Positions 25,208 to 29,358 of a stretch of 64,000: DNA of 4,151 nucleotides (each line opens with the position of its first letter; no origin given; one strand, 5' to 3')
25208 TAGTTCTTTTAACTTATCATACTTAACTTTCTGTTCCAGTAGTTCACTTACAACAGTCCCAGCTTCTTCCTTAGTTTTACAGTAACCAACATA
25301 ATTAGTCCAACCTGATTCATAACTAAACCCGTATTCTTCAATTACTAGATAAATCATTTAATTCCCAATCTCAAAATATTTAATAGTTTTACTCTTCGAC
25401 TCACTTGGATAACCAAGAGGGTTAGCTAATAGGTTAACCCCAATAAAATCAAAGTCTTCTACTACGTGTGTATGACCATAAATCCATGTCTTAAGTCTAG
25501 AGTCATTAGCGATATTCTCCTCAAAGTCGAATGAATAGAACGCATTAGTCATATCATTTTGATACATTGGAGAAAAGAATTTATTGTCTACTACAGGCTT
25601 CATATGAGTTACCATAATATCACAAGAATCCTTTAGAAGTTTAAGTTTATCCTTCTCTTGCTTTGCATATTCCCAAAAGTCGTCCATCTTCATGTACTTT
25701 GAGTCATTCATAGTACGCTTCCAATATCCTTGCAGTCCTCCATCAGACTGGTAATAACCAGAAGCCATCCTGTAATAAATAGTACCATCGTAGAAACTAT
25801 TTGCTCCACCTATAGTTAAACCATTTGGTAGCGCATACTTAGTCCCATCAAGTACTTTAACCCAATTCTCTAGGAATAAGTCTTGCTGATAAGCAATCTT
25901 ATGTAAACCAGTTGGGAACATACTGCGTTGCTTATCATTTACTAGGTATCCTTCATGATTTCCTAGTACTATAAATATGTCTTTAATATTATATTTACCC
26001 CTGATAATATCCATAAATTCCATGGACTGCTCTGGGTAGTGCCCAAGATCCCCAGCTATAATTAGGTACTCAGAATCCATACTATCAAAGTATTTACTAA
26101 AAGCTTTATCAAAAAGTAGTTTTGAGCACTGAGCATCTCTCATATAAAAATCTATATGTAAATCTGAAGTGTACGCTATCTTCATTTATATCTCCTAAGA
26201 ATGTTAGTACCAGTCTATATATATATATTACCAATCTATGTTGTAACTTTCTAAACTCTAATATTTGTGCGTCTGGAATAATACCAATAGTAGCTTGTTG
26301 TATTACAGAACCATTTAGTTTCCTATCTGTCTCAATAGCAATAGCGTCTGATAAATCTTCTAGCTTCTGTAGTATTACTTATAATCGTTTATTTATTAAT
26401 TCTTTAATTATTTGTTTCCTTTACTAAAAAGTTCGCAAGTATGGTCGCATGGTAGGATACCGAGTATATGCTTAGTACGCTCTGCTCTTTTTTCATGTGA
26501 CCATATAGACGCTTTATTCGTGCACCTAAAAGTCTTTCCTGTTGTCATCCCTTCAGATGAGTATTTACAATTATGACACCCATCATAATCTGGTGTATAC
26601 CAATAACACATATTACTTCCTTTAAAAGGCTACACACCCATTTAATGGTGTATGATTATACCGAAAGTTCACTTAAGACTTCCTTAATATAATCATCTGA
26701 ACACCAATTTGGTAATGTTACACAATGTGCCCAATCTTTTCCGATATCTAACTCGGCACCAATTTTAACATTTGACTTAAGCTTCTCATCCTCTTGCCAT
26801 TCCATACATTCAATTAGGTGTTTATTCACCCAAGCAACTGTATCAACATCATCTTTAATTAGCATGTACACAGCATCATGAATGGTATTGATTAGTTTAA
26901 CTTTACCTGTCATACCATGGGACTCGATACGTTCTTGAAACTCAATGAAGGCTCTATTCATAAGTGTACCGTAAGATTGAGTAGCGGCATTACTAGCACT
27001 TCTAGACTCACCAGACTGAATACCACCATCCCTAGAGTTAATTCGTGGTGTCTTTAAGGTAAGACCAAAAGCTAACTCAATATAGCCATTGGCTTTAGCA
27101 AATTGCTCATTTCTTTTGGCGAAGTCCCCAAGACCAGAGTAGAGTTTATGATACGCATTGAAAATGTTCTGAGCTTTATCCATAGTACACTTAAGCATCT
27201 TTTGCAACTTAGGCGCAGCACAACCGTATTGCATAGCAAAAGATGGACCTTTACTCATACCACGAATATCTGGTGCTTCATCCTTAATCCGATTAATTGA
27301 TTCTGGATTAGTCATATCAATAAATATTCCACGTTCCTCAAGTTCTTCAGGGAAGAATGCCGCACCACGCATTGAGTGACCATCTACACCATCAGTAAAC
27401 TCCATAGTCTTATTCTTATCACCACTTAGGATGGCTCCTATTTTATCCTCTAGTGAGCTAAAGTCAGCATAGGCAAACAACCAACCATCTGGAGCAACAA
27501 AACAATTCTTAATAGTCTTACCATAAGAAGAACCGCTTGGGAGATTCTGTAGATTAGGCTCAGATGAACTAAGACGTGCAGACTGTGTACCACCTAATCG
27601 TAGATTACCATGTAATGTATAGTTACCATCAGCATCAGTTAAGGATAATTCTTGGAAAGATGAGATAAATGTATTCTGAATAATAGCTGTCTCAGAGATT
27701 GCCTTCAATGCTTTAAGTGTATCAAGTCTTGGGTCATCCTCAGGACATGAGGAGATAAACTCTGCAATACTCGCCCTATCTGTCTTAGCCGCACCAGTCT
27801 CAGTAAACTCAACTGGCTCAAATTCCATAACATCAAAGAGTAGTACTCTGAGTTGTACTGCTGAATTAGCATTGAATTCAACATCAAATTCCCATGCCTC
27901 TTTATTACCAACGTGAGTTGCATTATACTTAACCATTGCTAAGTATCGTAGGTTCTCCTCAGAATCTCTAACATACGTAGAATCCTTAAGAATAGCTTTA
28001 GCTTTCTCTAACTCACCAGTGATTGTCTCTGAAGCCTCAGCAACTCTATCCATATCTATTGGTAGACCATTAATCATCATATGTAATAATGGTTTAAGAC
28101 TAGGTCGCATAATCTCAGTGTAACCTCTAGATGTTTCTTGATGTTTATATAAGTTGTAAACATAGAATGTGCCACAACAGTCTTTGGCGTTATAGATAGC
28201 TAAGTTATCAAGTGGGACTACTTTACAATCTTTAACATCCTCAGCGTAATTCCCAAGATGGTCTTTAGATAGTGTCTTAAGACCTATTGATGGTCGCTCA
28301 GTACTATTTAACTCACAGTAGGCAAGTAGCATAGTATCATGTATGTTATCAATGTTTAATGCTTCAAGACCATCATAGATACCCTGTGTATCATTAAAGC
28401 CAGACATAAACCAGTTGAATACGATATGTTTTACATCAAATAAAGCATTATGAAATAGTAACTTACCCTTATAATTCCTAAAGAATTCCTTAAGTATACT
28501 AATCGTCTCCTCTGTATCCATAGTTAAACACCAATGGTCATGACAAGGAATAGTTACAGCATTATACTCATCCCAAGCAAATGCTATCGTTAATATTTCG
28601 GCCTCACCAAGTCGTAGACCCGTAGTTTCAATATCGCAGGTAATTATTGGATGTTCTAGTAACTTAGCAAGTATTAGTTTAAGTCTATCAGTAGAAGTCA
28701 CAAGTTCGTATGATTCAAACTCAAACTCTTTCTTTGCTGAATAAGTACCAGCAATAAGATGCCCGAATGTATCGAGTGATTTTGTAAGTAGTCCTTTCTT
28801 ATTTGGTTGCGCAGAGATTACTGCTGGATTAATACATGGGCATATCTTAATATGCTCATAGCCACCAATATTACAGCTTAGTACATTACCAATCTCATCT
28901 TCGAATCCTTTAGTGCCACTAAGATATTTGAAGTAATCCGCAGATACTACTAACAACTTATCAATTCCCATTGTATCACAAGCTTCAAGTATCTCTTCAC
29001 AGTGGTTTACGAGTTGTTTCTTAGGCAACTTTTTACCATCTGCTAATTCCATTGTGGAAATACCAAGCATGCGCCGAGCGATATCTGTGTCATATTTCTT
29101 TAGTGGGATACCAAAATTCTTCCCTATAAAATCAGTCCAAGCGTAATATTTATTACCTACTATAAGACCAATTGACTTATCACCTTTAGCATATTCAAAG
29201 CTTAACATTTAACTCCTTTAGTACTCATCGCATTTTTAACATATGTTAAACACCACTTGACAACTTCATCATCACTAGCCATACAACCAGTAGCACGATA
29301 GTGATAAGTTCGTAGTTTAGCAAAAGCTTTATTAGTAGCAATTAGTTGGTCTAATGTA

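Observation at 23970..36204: Candidate tRNA/RNA-repair gene set: Rnl1-like ligase with adjacent metallophosphoesterase, CCA-adding enzyme, second nucleotidyltransferase, and tRNA genes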

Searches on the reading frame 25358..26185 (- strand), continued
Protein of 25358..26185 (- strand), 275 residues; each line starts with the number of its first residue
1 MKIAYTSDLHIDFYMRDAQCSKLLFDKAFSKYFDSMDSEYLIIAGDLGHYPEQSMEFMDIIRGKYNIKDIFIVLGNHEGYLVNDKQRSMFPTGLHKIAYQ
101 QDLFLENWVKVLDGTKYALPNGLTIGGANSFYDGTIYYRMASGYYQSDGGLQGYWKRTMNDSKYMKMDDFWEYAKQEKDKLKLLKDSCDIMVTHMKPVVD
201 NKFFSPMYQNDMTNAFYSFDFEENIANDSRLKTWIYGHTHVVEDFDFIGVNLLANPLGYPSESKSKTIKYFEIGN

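Call 47: predict_structure(alignment_id=A2)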
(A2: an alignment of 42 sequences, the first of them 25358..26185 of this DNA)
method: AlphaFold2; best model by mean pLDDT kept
length: 275 residues; sequences in the alignment: 42
mean_pLDDT: 95.5   pTM: 0.93
mean pLDDT of the five models: 95.5, 94.9, 94.7, 94.3, 94.3
residues with pLDDT >= 90: 258; 70-90: 11; 50-70: 5; < 50: 1
segments of 3 or more residues with pLDDT < 50: none
pLDDT, mean of each block of 10 residues (from residue 1): 98 89 95 97 98 98 98 98 97 98 98 98 97 95 65 94 96 98 99 98 95 97 98 98 97 98 96 90
secondary structure, 60 per line:
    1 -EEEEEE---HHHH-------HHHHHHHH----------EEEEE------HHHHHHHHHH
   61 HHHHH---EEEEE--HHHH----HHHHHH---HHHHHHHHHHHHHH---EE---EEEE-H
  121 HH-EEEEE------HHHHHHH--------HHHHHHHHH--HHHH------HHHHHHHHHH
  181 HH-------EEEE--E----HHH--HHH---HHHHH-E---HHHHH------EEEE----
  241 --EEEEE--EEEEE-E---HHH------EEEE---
elements in order: E2-7 H11-14 H22-29 E40-44 H51-65 E69-73 H76-79 H84-89 H93-106 E115-118 E124-128 H135-141 H150-158 H161-164 H171-182 E190-193 H212-216 H222-226 E233-236 E243-247 E250-254 E269-272

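Call 52: fold_search(model_id=the predicted structure, library=pdb)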
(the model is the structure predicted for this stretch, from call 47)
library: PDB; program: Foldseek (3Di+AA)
matches with E <= 10: 386; with E <= 0.001: 47
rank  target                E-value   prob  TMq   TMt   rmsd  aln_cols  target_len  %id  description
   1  6unc_B                2.4e-10  1.00  0.75  0.73   4.1       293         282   17  The crystal structure of Phosphopantetheinyl Hydrolase (PptH) from Mycobacterium tuberculosis (released 2020-04-22)
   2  6unc_C                3.9e-10  1.00  0.71  0.70   4.3       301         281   15  The crystal structure of Phosphopantetheinyl Hydrolase (PptH) from Mycobacterium tuberculosis (released 2020-04-22)
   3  6unc_A                8.8e-10  1.00  0.74  0.73   4.3       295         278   17  The crystal structure of Phosphopantetheinyl Hydrolase (PptH) from Mycobacterium tuberculosis (released 2020-04-22)
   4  6unc_D                1.5e-09  1.00  0.72  0.71   4.3       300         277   14  The crystal structure of Phosphopantetheinyl Hydrolase (PptH) from Mycobacterium tuberculosis (released 2020-04-22)
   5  3rl4                  7.9e-09  1.00  0.58  0.58   6.3       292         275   15  Rat metallophosphodiesterase MPPED2 G252H Mutant (released 2011-08-10)
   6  3rl3                  1.6e-08  1.00  0.59  0.59   5.5       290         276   14  Rat metallophosphodiesterase MPPED2 (released 2011-08-10)
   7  3rl5                  5.5e-08  1.00  0.55  0.55   7.1       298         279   14  Rat metallophosphodiesterase MPPED2 H67R Mutant (released 2011-08-10)
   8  3av0_A                2.2e-07  1.00  0.53  0.41   6.0       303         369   15  Crystal structure of Mre11-Rad50 bound to ATP S (released 2011-05-25)
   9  4pef_A                8.2e-07  1.00  0.54  0.44   7.5       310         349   16  Dbr1 in complex with sulfate (released 2014-08-27)
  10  5k78_A                8.7e-07  1.00  0.51  0.42   7.9       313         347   15  Dbr1 in complex with 16-mer branched RNA (released 2016-12-07)
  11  2hyp                  8.7e-07  1.00  0.45  0.52  11.0       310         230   11  Crystal structure of Rv0805 D66A mutant (released 2006-12-26)
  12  4peh_A                1.1e-06  1.00  0.52  0.42   7.9       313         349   14  Dbr1 in complex with synthetic linear RNA (released 2014-08-27)
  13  4tug_F                1.1e-06  1.00  0.51  0.46   9.3       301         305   14  Crystal structure of MjMre11-DNA2 complex (released 2014-10-15)
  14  5k73_D                1.7e-06  1.00  0.49  0.40   8.1       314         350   15  as-isolated Dbr1 with Fe(II) and Zn(II) (released 2016-12-07)
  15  2hyo                  2.4e-06  1.00  0.45  0.53   9.4       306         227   11  Crystal structure of Rv0805 N97A mutant (released 2006-12-26)
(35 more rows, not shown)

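Call 92: find_encoding_contigs(protein=P0196, flank=6000, max_places=2)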
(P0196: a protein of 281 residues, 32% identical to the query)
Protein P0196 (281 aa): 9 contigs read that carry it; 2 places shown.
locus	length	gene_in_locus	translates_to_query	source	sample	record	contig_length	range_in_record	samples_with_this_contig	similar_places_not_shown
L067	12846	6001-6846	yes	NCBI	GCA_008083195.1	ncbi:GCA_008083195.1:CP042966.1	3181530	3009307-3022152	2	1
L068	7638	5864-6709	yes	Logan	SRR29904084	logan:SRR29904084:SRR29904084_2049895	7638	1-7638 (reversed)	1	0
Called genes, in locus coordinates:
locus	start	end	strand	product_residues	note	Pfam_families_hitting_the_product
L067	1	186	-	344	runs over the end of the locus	PF02687:FtsX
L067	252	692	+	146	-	-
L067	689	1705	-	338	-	PF12760:Zn_ribbon_IS1595, PF12762:DDE_Tnp_IS1595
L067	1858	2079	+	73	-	PF20075:DUF6471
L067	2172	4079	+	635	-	PF02086:MethyltransfD12, PF03602:Cons_hypoth95 (faint), PF02086:MethyltransfD12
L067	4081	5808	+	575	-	PF09491:RE_AlwI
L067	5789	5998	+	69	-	-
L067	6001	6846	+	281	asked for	PF00149:Metallophos, PF12850:Metallophos_2 (faint)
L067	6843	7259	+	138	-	-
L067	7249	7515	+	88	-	-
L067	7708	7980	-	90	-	-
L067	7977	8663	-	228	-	PF00005:ABC_tran, PF02463:SMC_N (faint), PF13304:AAA_21 (faint)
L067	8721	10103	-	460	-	PF00072:Response_reg, PF07728:AAA_5 (faint), PF00158:Sigma54_activat, PF14532:Sigma54_activ_2, PF25601:AAA_lid_14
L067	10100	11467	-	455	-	PF02518:HATPase_c, PF14501:HATPase_c_5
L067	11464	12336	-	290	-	PF12974:Phosphonate-bd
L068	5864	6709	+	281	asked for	PF00149:Metallophos, PF12850:Metallophos_2 (faint)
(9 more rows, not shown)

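Call 93: find_encoding_contigs(protein=P0186, flank=6000, max_places=1)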
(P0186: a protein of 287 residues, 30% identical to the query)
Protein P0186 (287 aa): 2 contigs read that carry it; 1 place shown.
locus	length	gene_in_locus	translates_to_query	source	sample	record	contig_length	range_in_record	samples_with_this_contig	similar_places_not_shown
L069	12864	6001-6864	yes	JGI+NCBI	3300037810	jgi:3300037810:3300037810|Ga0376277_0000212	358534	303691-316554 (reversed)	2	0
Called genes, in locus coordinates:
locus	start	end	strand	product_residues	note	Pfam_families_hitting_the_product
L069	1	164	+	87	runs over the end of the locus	-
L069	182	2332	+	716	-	PF01555:N6_N4_Mtase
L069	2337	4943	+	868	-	PF04851:ResIII, PF18766:SWI2_SNF2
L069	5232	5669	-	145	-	PF07022:Phage_CI_repr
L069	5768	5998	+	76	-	PF08279:HTH_11 (weak)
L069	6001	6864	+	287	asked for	PF00149:Metallophos, PF12850:Metallophos_2 (faint)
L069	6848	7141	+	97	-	-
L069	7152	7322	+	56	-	-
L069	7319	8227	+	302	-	PF00149:Metallophos, PF12850:Metallophos_2 (weak)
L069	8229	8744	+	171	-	-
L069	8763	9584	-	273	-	-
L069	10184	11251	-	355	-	PF06527:TniQ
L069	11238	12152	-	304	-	PF05621:TniB, PF13401:AAA_22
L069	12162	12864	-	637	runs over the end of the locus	PF09299:Mu-transpos_C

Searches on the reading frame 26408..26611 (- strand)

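Call 8: search_protein_families(library=phrogs, proteins=[window:26408-26611:-], max_evalue=0.01)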
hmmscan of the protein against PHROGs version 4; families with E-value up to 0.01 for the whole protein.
window:26408-26611:- (67 aa): 1 family
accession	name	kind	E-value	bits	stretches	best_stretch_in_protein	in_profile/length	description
phrog_24600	-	unknown function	0.0038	18.7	1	5-54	8-58/85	-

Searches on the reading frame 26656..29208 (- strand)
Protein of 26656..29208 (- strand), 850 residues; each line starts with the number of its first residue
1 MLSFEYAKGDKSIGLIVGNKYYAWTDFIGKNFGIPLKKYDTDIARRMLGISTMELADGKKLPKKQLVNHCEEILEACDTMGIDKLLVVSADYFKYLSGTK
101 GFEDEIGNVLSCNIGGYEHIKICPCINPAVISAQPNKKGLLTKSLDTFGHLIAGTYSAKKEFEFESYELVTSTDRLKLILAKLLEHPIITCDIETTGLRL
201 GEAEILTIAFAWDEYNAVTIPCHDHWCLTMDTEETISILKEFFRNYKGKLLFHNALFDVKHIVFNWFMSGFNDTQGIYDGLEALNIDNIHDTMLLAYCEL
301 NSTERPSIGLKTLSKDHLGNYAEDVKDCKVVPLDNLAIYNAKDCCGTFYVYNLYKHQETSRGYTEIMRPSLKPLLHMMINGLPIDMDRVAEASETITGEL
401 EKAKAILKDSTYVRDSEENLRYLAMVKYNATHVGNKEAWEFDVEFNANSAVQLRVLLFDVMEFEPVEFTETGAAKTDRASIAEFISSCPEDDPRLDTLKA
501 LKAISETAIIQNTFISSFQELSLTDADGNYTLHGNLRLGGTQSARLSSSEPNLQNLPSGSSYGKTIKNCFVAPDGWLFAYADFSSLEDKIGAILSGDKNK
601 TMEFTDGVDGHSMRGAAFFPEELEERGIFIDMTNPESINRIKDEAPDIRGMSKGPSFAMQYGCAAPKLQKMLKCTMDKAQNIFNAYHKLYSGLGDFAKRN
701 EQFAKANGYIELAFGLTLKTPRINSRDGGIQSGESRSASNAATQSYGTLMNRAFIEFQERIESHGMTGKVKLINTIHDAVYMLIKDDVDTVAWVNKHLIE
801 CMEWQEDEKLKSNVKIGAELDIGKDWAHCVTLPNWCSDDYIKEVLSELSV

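Call 4: search_protein_families(library=pfam, proteins=[window:26656-29208:-], max_evalue=0.01)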
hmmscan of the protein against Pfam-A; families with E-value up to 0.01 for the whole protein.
window:26656-29208:- (850 aa): 3 families
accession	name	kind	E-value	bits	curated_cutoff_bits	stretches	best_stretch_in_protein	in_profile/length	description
PF00476.26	DNA_pol_A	-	6.3e-51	173.9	34.3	1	437-827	21-380/381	DNA polymerase family A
PF01612.26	DNA_pol_A_exo1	-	8e-10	39.2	23.6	1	167-352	1-166/173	3'-5' exonuclease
PF13482.12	RNase_H_2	-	3.9e-05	24.1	22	1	192-352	4-162/165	RNase_H superfamily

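Call 5: search_protein_families(library=phrogs, proteins=[window:26656-29208:-], max_evalue=0.001)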
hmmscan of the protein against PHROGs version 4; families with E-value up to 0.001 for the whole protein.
window:26656-29208:- (850 aa): 8 families
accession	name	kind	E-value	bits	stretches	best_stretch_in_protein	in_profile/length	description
phrog_17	-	DNA, RNA and nucleotide metabolism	3.7e-136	457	1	53-843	539-1247/1445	DNA polymerase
phrog_23226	-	DNA, RNA and nucleotide metabolism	3.7e-51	175.3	1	444-848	212-609/611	DNA polymerase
phrog_2573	-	DNA, RNA and nucleotide metabolism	1.6e-47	163.4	1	563-835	2-283/336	DNA polymerase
phrog_5995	-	DNA, RNA and nucleotide metabolism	2.2e-23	84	1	657-830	2-179/236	DNA polymerase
phrog_15971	-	DNA, RNA and nucleotide metabolism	1.8e-12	48.1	2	649-829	212-375/376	DNA polymerase I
phrog_10285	-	DNA, RNA and nucleotide metabolism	4.2e-10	40.2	1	550-688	29-155/321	DNA polymerase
phrog_12241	-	DNA, RNA and nucleotide metabolism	5.7e-09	36.4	1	249-566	197-495/502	DNA polymerase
phrog_4008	-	DNA, RNA and nucleotide metabolism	6.6e-07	29.8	1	130-245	152-271/281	DNA polymerase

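Call 21: search_dna_similar(query=window:26656-29208:-, collection=phages, mode=protein, max_rows=15)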
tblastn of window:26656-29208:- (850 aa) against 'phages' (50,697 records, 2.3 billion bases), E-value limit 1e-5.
Records with a match: 3741; places in all: 3766; records where one place covers at least 80% of the query: 1439.
Best place of each record, by identity: <60% 3741.
By first word of the organism name: Vibrio 620; Salmonella 381; Klebsiella 349; Escherichia 255; Bacillus 252; Pseudomonas 208; Staphylococcus 195; Mycobacterium 182; Acinetobacter 154; Enterococcus 128; and 102 more.
By host as written in the record: - 640; Klebsiella pneumoniae 184; Mycobacterium smegmatis mc2 155 119; Escherichia coli 86; Staphylococcus aureus 56; Acinetobacter baumannii 54; Listeria monocytogenes 54; Salmonella enterica subsp. enterica serovar Enteritidis PT1 53; and 872 more.
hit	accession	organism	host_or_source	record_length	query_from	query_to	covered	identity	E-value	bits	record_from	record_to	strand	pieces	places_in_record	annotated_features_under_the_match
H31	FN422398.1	Pseudomonas phage LUZ7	Pseudomonas aeruginosa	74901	30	832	94%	36.5%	2e-131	440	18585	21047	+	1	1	N4 gp39-like protein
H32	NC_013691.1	Pseudomonas phage LUZ7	Pseudomonas aeruginosa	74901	30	832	94%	36.5%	2e-131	440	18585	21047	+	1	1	DNA polymerase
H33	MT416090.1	Pseudomonas phage vB_Pae_AM.P2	Pseudomonas aeruginosa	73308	30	832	94%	36.4%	3e-130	436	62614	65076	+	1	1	DNA polymerase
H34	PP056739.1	Pseudomonas phage Ka3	Pseudomonas aeruginosa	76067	30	832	94%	36.3%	5e-130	436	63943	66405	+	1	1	DNA polymerase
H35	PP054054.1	Pseudomonas phage Ka4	Pseudomonas aeruginosa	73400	30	832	94%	36.3%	7e-130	435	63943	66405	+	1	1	DNA polymerase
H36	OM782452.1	Pseudomonas phage vB_PaeP_TUMS_P10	Pseudomonas aeruginosa ATCC 27853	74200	30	832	94%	36.2%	3e-129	434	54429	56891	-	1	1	hypothetical protein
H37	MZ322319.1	Pseudomonas phage vB_Pae-PA152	Pseudomonas aeruginosa ATCC 27853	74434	30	832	94%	36.2%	9e-129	432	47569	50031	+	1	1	DNA polymerase I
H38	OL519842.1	Pseudomonas phage vB_PaeS_TUMS_P6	Pseudomonas aeruginosa ATCC 27853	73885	30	832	94%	36.2%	1e-128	432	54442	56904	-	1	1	hypothetical protein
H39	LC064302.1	Pseudomonas phage KPP21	Pseduomonas aeruginosa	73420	30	832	94%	36.1%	1e-129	434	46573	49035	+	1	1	putative DNA polymerase A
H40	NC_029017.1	Pseudomonas phage KPP21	Pseduomonas aeruginosa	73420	30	832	94%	36.1%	1e-129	434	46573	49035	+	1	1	DNA polymerase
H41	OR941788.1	Pseudomonas phage PJNP053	Pseudomonas aeruginosa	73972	30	832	94%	36.1%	8e-131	438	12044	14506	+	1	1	hypothetical protein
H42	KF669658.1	Acinetobacter phage Presley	Acinetobacter baumannii M2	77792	53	847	94%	35.3%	2e-127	428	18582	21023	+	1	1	DNA polymerase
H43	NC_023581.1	Acinetobacter phage Presley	Acinetobacter baumannii M2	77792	53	847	94%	35.3%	2e-127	428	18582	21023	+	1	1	DNA polymerase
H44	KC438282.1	Vibrio phage JA-1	Vibrio cholerae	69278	59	849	93%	35.3%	2e-72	413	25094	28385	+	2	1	DNA polymerase | hypothetical protein | putative HNH homing endonuclease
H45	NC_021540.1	Vibrio phage JA-1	Vibrio cholerae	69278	59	849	93%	35.3%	2e-72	413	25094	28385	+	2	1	DNA polymerase (x2) | HNH endonuclease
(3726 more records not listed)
